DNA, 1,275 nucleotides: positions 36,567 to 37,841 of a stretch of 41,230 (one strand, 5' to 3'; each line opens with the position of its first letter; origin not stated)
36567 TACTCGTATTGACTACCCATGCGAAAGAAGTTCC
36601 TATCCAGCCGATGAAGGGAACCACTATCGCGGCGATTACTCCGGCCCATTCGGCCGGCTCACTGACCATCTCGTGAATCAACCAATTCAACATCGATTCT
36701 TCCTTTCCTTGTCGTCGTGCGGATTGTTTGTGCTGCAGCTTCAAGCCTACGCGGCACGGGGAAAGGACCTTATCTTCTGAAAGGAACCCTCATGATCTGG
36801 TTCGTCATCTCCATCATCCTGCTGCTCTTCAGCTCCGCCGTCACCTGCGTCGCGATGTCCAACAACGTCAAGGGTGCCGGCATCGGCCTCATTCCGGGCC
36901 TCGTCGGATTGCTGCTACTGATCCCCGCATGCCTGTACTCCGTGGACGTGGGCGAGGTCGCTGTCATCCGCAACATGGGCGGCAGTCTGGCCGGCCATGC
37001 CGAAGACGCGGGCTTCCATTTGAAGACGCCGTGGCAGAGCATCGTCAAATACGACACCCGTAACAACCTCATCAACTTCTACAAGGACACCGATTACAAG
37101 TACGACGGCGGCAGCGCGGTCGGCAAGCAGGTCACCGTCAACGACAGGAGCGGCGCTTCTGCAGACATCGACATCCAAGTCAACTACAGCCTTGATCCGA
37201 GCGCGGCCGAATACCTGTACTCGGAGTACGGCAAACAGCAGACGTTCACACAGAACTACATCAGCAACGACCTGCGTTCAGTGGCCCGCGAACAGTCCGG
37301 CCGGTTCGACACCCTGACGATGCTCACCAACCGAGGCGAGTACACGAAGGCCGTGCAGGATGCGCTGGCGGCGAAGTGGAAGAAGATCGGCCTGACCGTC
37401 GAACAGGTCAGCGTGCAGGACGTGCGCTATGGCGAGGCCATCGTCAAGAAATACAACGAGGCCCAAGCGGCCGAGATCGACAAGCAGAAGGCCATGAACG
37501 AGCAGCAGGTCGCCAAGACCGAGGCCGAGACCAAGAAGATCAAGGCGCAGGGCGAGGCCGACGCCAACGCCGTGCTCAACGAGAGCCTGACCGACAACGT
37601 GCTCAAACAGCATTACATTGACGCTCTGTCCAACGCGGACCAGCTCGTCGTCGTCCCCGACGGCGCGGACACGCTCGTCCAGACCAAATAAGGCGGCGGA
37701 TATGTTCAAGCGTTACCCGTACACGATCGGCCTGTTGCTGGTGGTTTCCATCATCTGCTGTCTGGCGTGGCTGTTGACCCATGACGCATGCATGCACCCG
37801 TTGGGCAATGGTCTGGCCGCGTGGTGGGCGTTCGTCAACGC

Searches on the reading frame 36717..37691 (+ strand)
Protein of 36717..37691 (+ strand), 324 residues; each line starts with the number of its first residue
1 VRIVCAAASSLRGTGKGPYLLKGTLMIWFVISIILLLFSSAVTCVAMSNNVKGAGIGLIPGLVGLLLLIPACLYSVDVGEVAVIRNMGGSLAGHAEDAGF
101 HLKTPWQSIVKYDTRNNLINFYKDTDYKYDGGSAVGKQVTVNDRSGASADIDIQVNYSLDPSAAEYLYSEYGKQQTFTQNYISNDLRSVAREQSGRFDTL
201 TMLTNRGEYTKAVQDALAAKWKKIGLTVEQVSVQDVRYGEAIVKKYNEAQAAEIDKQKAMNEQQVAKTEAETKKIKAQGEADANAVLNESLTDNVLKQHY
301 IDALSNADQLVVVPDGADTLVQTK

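Call 52: search_protein_families(library=pfam, proteins=[window:36717-37691:+], max_evalue=0.001)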
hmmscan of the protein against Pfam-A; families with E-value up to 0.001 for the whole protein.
window:36717-37691:+ (324 aa): 1 family
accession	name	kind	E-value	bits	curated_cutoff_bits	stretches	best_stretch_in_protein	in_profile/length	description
PF01145.31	Band_7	-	3.1e-29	102.7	23.6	1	75-264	2-166/176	SPFH domain / Band 7 family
